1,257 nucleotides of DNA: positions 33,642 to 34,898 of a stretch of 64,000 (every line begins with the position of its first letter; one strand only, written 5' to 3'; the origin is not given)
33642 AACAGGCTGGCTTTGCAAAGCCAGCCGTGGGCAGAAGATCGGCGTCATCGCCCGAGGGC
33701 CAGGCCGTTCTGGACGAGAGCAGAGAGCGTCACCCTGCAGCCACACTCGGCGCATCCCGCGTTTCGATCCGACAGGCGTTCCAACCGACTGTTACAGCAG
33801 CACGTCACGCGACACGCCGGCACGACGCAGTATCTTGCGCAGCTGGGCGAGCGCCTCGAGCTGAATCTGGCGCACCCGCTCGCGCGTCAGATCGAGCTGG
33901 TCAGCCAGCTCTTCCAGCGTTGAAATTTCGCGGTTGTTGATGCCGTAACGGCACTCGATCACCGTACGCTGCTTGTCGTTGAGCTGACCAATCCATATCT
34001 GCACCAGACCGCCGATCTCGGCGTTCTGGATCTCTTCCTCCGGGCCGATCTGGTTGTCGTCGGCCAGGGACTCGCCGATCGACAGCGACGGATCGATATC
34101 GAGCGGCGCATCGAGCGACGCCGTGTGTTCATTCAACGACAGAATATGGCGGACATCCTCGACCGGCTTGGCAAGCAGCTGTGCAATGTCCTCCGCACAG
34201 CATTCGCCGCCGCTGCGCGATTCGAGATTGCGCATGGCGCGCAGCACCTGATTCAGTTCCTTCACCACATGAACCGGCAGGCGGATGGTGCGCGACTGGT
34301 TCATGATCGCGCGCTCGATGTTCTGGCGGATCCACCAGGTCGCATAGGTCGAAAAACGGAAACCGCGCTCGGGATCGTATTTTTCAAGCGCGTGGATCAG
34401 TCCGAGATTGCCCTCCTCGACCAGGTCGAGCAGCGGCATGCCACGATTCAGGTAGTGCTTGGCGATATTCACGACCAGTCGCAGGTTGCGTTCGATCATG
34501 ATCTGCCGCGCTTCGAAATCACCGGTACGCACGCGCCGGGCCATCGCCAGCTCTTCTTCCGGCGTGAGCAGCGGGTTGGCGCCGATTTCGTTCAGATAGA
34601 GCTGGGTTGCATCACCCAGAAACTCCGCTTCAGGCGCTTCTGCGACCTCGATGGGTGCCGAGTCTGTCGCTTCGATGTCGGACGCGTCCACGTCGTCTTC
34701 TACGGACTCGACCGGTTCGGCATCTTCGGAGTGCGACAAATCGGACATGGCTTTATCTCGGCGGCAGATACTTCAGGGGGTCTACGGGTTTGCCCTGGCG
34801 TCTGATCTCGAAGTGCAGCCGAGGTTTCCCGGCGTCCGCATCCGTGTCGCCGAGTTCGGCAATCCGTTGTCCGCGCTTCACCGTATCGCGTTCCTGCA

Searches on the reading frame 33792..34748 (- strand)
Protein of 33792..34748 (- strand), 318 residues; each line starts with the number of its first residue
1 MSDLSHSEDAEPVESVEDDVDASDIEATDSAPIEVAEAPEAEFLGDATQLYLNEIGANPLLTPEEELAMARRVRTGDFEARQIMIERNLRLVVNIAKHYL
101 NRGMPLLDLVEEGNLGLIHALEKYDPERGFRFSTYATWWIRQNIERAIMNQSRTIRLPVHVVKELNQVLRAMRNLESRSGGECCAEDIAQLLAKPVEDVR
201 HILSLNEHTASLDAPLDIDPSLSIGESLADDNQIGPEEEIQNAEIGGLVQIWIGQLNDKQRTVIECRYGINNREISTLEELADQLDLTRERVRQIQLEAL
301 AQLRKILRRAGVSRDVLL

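Call 35: search_protein_families(library=pfam, proteins=[window:33792-34748:-], max_evalue=0.00001)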
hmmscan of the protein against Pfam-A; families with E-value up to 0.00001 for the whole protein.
window:33792-34748:- (318 aa): 4 families
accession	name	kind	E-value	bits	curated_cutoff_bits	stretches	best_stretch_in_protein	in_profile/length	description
PF04542.20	Sigma70_r2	-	1.7e-22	79.4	24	1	84-154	1-71/71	Sigma-70 region 2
PF04545.22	Sigma70_r4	-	1.6e-15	56.8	24.1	1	252-305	1-50/50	Sigma-70, region 4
PF04539.22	Sigma70_r3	-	6.4e-14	52.3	25.3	1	164-239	2-77/78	Sigma-70 region 3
PF00140.25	Sigma70_r1_2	-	2e-13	50.5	22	1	46-79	1-34/34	Sigma-70 factor, region 1.2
